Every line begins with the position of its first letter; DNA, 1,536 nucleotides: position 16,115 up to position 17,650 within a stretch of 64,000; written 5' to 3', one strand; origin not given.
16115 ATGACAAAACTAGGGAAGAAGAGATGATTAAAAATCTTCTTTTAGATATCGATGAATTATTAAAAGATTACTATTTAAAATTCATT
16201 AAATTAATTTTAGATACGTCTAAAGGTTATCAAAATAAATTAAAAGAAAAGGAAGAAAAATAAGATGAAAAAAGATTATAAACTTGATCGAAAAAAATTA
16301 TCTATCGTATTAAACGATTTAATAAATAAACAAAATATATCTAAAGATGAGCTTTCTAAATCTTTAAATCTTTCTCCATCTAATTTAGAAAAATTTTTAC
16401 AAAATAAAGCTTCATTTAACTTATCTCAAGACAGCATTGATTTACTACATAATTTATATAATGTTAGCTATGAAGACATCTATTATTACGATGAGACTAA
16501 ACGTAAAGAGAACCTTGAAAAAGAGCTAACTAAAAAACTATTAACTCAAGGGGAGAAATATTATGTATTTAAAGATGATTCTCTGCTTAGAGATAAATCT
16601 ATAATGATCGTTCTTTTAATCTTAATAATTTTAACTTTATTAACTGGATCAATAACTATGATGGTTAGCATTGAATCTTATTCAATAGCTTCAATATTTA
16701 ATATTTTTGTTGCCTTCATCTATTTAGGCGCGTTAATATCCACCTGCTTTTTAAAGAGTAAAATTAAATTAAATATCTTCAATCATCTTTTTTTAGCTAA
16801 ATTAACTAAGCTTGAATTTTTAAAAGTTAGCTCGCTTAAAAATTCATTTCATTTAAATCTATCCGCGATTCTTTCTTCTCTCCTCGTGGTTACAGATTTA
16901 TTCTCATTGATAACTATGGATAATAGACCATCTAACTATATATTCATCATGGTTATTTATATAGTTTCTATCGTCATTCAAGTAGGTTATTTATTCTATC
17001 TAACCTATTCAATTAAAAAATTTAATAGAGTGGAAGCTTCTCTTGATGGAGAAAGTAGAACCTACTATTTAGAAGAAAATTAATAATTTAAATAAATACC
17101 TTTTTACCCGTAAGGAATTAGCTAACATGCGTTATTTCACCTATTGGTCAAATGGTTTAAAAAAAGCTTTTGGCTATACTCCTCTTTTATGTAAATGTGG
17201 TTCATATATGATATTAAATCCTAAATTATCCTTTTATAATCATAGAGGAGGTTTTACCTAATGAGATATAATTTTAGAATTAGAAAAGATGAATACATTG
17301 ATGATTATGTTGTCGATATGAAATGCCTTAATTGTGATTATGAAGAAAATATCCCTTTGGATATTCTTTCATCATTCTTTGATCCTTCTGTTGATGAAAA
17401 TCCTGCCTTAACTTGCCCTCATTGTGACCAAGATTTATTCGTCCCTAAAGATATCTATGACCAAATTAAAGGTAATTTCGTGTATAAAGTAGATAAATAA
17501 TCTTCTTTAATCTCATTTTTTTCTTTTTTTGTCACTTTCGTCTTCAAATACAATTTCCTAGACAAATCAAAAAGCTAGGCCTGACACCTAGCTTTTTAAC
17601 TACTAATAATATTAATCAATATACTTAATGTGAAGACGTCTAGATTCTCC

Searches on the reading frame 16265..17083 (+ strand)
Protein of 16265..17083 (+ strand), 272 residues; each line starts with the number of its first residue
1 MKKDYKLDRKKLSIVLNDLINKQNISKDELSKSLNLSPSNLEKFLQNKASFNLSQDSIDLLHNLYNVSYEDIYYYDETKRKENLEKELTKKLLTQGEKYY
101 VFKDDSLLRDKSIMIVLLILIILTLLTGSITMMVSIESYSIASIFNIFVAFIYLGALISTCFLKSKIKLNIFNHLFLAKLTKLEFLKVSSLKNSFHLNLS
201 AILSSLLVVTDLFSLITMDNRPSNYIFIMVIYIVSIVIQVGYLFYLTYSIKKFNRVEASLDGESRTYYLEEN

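Call 26: search_protein_families(library=pfam, proteins=[window:16265-17083:+], max_evalue=0.01)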
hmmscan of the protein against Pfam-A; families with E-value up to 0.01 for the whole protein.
window:16265-17083:+ (272 aa): 2 families
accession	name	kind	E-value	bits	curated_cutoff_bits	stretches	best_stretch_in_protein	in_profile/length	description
PF13443.12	HTH_26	-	3.6e-05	24.4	22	1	16-75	2-60/63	Cro/C1-type HTH DNA-binding domain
PF15033.11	Kinocilin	-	0.0025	17.9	27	1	113-171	10-68/123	Kinocilin protein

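Call 27: search_protein_families(library=ncbifam, proteins=[window:16265-17083:+], max_evalue=0.01)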
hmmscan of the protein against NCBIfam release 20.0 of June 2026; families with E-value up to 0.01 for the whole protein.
window:16265-17083:+ (272 aa): 0 families

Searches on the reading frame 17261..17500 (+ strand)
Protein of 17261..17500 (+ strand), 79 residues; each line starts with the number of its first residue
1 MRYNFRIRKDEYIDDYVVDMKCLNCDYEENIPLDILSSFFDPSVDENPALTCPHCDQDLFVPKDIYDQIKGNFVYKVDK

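Call 15: find_encoding_contigs(protein=window:17261-17500:+, flank=10000, max_places=10)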
Protein window:17261-17500:+ (79 aa): 23 contigs read that carry it; 10 places shown.
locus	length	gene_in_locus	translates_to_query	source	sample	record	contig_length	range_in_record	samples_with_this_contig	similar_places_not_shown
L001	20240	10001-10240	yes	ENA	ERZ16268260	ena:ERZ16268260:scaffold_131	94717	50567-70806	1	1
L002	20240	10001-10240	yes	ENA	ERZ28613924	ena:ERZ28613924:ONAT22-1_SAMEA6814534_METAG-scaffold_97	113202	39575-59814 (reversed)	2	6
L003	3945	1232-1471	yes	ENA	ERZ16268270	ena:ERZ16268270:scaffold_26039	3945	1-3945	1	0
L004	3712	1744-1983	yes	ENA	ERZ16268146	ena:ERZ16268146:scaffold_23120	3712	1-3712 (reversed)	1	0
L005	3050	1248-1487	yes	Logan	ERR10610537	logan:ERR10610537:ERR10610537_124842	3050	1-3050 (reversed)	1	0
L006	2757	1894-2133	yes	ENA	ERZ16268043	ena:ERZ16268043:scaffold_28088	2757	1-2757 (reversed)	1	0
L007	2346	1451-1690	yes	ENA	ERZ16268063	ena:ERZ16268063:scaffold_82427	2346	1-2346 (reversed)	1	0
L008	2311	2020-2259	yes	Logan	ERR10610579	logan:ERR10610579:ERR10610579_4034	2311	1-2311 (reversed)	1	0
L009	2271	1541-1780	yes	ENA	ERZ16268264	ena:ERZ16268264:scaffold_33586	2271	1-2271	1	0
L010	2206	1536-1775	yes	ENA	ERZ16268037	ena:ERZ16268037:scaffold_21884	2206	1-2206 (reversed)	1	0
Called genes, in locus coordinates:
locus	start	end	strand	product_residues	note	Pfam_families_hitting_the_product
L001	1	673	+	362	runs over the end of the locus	-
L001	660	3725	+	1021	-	PF08455:SNF2_assoc, PF00176:SNF2-rel_dom, PF00271:Helicase_C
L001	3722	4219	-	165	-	PF21095:CarD_C (weak)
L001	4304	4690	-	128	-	PF02142:MGS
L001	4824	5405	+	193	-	PF00440:TetR_N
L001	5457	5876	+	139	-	-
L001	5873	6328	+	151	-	PF12850:Metallophos_2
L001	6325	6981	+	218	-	PF01966:HD (weak)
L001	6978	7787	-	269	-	PF00756:Esterase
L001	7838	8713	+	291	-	PF11449:ArsP_2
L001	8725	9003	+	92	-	PF01817:CM_2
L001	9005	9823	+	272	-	-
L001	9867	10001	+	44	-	-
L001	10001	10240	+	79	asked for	-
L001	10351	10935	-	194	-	PF13083:KH_KhpA-B (weak), PF01424:R3H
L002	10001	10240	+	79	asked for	-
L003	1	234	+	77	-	?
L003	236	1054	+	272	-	-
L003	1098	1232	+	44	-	-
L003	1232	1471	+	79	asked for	-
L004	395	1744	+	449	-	PF14319:Zn_Tnp_IS91, PF04986:Y2_Tnp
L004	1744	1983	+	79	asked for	-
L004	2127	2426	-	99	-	-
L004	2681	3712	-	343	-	?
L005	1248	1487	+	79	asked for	-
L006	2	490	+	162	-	?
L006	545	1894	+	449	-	PF14319:Zn_Tnp_IS91, PF04986:Y2_Tnp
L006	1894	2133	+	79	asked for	-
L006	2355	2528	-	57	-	PF14056:DUF4250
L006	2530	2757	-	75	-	?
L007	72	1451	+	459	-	PF14319:Zn_Tnp_IS91, PF04986:Y2_Tnp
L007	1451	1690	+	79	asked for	-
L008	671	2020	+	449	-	PF14319:Zn_Tnp_IS91, PF04986:Y2_Tnp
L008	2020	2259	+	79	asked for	-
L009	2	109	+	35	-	?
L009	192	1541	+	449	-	PF14319:Zn_Tnp_IS91, PF04986:Y2_Tnp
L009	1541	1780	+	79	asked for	-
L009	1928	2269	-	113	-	?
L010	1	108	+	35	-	?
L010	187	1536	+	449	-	PF14319:Zn_Tnp_IS91, PF04986:Y2_Tnp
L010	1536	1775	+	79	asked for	-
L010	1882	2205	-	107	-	?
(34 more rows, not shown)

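Call 26: search_protein_families(library=pfam, proteins=[L009:192-1541:+, window:17261-17500:+], max_evalue=0.01)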
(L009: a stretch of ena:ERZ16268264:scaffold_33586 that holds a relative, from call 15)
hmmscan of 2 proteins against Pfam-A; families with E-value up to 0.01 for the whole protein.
L009:192-1541:+ (449 aa): 2 families
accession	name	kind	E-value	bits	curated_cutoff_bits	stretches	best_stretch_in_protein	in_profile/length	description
PF04986.18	Y2_Tnp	-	1.8e-22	80.7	20.9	1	196-387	1-178/183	Putative transposase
PF14319.11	Zn_Tnp_IS91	-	1.2e-19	70.5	26.3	1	57-149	1-90/90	Transposase zinc-binding domain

window:17261-17500:+ (79 aa): 0 families

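Call 27: search_protein_families(library=ncbifam, proteins=[L009:192-1541:+, window:17261-17500:+], max_evalue=0.01)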
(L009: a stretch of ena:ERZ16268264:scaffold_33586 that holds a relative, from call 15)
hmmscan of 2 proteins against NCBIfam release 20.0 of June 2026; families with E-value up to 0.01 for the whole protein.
L009:192-1541:+ (449 aa): 2 families
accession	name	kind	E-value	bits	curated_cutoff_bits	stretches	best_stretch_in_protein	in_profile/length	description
NF033538.2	transpos_IS91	equivalog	1.6e-63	214.9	125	1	54-429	2-352/356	IS91 family transposase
NF052416.1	ISCR_clade_Ia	exception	2.8e-13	49.2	925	1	40-218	22-201/509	ISCR element clade Ia family transposase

window:17261-17500:+ (79 aa): 2 families
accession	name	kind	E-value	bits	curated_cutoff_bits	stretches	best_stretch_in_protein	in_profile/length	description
NF041070.1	carrier_LysW_Arch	domain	0.0019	18.2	75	0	51-66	4-19/57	alpha-aminoadipate/glutamate carrier protein LysW/ArgW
NF038384.1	zinc_YnfU_fam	subfamily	0.007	15.9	36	0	44-63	33-51/52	YnfU family zinc-binding protein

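Call 31: find_related_loci(query=L009:192-1541:+, collection=genome_contigs, flank=2500)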
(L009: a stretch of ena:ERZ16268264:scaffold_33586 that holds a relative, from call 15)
Query L009:192-1541:+ (449 aa) in genome_contigs; peptide patterns used: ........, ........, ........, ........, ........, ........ (x = any residue, [..] = any of these).
124 stretches matched a pattern; 30 encode a relative of the query (tblastn E <= 1e-3); 30 distinct loci.
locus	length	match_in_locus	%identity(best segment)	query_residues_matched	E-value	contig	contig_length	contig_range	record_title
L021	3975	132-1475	75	1-448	0e+0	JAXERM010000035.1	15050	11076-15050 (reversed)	MAG: Bacilli bacterium isolate SUG2489 k141_333192, whole genome shotgun sequence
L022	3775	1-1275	74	25-449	0e+0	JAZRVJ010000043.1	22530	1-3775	MAG: Mycoplasmoidaceae bacterium isolate T1900044953_TA20190006.MAGScoT_cleanbin_000083 SGB_3744_k141_1493508, whole gen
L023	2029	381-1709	62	3-447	0e+0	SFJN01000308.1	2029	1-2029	MAG: Bacteroidales bacterium isolate W1P33.019 Contig21148, whole genome shotgun sequence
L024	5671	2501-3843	74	1-448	0e+0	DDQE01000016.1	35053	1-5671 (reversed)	MAG TPA_asm: Bacillales bacterium UBA2450 UBA2450_contig_10969, whole genome shotgun sequence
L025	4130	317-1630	61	3-440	0e+0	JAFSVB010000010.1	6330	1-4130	MAG: Bacilli bacterium isolate RGIG3500 Goat_Rumen.Co__c85582, whole genome shotgun sequence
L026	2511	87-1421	63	1-442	0e+0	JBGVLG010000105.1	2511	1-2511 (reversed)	MAG: Anaeroplasma sp. isolate fecal_MAG_287 fecal_MAG_287_contig_0105, whole genome shotgun sequence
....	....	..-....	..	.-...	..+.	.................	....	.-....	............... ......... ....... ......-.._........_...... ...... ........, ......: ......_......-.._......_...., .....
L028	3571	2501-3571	61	1-354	8e-145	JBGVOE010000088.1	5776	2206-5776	MAG: Anaeroplasmataceae bacterium isolate fecal_MAG_218 fecal_MAG_218_contig_0088, whole genome shotgun sequence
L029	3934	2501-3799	49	5-439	1e-136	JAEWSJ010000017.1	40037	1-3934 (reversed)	MAG: Bacillota bacterium isolate OH_SDB_102 k127_700427, whole genome shotgun sequence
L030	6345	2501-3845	72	1-448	1e-135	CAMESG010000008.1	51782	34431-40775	MAG: uncultured Mollicutes bacterium isolate SRR11489785_bin.2_metaWRAP_v1.3_MAG genome assembly, contig: ERZ11466792.49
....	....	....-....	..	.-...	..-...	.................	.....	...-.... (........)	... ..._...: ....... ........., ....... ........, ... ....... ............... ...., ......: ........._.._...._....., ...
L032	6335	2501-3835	46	1-445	2e-120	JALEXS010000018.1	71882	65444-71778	MAG: Mollicutes bacterium isolate SUG431 k141_9810135, whole genome shotgun sequence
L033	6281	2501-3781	43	16-447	8e-109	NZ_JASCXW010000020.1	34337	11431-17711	Peloplasma aerotolerans strain M4Ah 20, whole genome shotgun sequence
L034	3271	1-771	60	187-442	8e-97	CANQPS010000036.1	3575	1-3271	MAG: uncultured Clostridia bacterium isolate Lapin-012__bin52 genome assembly, contig: Lapin-012__NODE_22999_length_3575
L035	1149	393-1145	44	2-252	3e-73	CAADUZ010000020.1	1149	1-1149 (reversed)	MAG TPA_asm: Clostridia bacterium, isolate HGM13672, WGS project CAADUZ010000000 data, contig: ERS235588_39_k99_58814, w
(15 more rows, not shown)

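Call 44: search_dna_similar(query=L009:192-1541:+, collection=plasmids, mode=protein, max_rows=15)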
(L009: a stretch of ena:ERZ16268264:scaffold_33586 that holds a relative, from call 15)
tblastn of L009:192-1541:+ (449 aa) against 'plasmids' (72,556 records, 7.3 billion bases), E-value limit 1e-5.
The search stops at 5000 records and this limit was reached: more records match than are counted here, and every count below describes the 5000 best-scoring records only.
Records with a match: at least 5000; places in all: 9686; records where one place covers at least 80% of the query: 796.
Best place of each record, by identity: <60% 5000.
By first word of the organism name: Escherichia 1982; Klebsiella 1072; Salmonella 561; Piscirickettsia 181; Shigella 177; Acinetobacter 139; Enterobacter 95; Pseudomonas 89; Citrobacter 85; Vibrio 77; and 86 more.
By predicted mobility (MOB-suite, as given by PLSDB): conjugative 3208; non-mobilizable 902; mobilizable 890.
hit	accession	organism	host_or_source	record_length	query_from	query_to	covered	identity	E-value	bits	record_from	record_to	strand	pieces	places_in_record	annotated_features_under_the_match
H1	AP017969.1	Fusobacterium varium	Homo sapiens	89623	80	447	82%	30.1%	1e-39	159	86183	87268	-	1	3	putative transposase | hypothetical protein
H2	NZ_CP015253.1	Bacillus thuringiensis Bt18247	Caenorhabditis elegans,whole organism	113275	48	432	86%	28.6%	9e-33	139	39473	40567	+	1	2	transposase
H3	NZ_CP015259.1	Bacillus wiedmannii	Caenorhabditis elegans,whole organism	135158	48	432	86%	28.6%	2e-32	137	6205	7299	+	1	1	transposase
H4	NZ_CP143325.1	Cetobacterium somerae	intestine of Yellow Catfish,pure culture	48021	58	435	84%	28.4%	4e-33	140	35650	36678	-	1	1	transposase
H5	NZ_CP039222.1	Piscirickettsia salmonis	Salmo salar,cell culture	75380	77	436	80%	29.5%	2e-15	109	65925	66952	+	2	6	transposase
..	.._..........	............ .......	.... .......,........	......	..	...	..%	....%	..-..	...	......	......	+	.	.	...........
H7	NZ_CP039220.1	Piscirickettsia salmonis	Salmo salar,cell culture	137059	77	436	80%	29.2%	2e-16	112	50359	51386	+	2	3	IS91 family transposase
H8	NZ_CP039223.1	Piscirickettsia salmonis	Salmo salar,cell culture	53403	77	436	80%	29.2%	8e-16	110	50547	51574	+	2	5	IS91 family transposase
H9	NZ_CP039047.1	Piscirickettsia salmonis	Salmo salar,cell culture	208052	73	436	81%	28.7%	6e-17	114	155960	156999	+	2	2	IS91 family transposase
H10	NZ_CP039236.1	Piscirickettsia salmonis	Salmo salar,cell culture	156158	77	436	80%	28.8%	1e-16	113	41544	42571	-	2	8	IS91 family transposase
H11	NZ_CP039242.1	Piscirickettsia salmonis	Salmo salar,cell culture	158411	77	436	80%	28.8%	1e-16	113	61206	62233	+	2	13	IS91 family transposase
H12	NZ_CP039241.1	Piscirickettsia salmonis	Salmo salar,cell culture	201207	58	433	84%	27.4%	1e-21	186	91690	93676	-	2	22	IS91 family transposase | transposase zinc-binding domain-containing protein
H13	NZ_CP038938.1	Piscirickettsia salmonis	Salmo salar,cell culture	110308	77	436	80%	28.5%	2e-16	112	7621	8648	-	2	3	IS91 family transposase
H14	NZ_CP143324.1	Cetobacterium somerae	intestine of Yellow Catfish,pure culture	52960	80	435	79%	28.7%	3e-36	149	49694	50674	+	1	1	transposase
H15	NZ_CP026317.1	Vibrio campbellii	culture,Bay of Bengal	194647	37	434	89%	25.6%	1e-20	102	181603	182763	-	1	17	IS630 family transposase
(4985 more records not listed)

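Call 45: search_dna_similar(query=L009:192-1541:+, collection=plasmids, mode=protein, max_rows=40, rows=spread)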
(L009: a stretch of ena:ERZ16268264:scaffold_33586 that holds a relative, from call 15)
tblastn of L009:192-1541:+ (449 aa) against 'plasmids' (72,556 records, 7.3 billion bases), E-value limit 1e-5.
The search stops at 5000 records and this limit was reached: more records match than are counted here, and every count below describes the 5000 best-scoring records only.
Records with a match: at least 5000; places in all: 9686; records where one place covers at least 80% of the query: 796.
Best place of each record, by identity: <60% 5000.
By first word of the organism name: Escherichia 1982; Klebsiella 1072; Salmonella 561; Piscirickettsia 181; Shigella 177; Acinetobacter 139; Enterobacter 95; Pseudomonas 89; Citrobacter 85; Vibrio 77; and 86 more.
By predicted mobility (MOB-suite, as given by PLSDB): conjugative 3208; non-mobilizable 902; mobilizable 890.
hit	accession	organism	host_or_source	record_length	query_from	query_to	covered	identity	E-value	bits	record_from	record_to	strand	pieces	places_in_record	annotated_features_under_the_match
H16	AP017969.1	Fusobacterium varium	Homo sapiens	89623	80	447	82%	30.1%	1e-39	159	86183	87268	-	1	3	putative transposase | hypothetical protein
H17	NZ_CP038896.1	Piscirickettsia salmonis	Salmo salar,cell culture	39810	78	436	80%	27.2%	4e-13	101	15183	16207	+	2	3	IS91 family transposase | hypothetical protein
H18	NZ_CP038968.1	Piscirickettsia salmonis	Salmo salar,cell culture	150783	58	424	82%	25.4%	8e-20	100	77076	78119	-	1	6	IS91 family transposase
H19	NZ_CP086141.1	Clostridium estertheticum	bovine,single colony,feces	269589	46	387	76%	25.9%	2e-20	101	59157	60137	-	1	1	IS91 family transposase | xerA: site-specific tyrosine recombinase/integron integrase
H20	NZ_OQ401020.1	Escherichia coli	-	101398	56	427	83%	23.8%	5e-16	89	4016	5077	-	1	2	IS91-like element IS91 family transposase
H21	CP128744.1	Klebsiella pneumoniae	Homo sapiens,urine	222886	79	446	73%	26.5%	1e-16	113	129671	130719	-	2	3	IS91 family transposase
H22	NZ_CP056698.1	Escherichia marmotae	culture,Freshwater sample from ...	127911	56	427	83%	22.9%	2e-16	89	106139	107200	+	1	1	IS91 family transposase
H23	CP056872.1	Escherichia coli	culture,Wastewater effluent sample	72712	55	405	78%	24.1%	2e-16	89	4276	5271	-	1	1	none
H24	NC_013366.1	Escherichia coli O111:H- str. 11128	-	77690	55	427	83%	22.5%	7e-18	94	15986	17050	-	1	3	IS91 family transposase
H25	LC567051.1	Escherichia coli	Homo sapiens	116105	79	387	69%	26.8%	5e-18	95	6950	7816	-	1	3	IS1294 transposase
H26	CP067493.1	Klebsiella pneumoniae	Homo sapiens,urine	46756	79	388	69%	26.4%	4e-18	95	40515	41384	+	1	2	IS91 family transposase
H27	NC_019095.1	Escherichia coli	-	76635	79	388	69%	26.4%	4e-18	95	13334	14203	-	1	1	IS91 family transposase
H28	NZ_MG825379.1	Escherichia coli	chicken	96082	79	388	69%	26.4%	4e-18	95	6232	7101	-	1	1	IS91 family transposase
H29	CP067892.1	Klebsiella pneumoniae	Homo sapiens,urine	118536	79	388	69%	26.4%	4e-18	95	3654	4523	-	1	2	IS91 family transposase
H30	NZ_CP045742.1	Escherichia coli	-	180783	79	388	69%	26.4%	4e-18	95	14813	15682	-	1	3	IS91 family transposase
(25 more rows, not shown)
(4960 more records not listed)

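Call 46: get_annotated_region(hit=H25, flank=900)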
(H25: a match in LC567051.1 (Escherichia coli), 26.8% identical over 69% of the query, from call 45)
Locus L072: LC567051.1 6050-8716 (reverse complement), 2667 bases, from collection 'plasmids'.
description: Escherichia coli 15A44 plasmid p15A44 DNA, complete sequence
organism: Escherichia coli (NCBI taxid 562)
taxonomy: Bacteria; Pseudomonadota; Gammaproteobacteria; Enterobacterales; Enterobacteriaceae; Escherichia; Escherichia coli
host: -; source: Homo sapiens; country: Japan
typing (MOB-suite, as given by PLSDB): conjugative; replicon IncI-gamma/K1; relaxase MOBP; mating-pair formation MPF_I
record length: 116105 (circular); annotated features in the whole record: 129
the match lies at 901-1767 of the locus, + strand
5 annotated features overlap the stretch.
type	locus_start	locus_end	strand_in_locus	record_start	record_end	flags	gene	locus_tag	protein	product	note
CDS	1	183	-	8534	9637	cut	-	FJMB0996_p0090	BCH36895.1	hypothetical protein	-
CDS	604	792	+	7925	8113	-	-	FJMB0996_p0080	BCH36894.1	hypothetical protein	-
CDS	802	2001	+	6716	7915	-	-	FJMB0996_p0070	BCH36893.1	IS1294 transposase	-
CDS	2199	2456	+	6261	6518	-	ydfA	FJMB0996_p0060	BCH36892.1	hypothetical protein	-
CDS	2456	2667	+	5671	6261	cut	ydeA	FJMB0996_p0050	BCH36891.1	hypothetical protein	-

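Call 47: get_annotated_region(hit=H20, flank=900)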
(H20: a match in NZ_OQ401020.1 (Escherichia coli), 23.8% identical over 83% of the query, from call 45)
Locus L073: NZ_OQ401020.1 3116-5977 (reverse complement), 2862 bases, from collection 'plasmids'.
description: Escherichia coli strain JEO5619 plasmid pJEO5619_I, complete sequence
organism: Escherichia coli (NCBI taxid 562)
taxonomy: Bacteria; Pseudomonadota; Gammaproteobacteria; Enterobacterales; Enterobacteriaceae; Escherichia; Escherichia coli
host: -; source: -; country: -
typing (MOB-suite, as given by PLSDB): conjugative; replicon IncI-gamma/K1; relaxase MOBP; mating-pair formation MPF_I
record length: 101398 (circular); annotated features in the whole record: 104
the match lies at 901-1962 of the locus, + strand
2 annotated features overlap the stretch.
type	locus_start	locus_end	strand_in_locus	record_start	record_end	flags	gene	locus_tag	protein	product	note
CDS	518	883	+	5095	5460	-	-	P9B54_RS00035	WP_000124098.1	hypothetical protein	-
CDS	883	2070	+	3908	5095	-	-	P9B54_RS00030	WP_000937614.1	IS91-like element IS91 family transposase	GO:0006313 - DNA transposition [Evidence IEA]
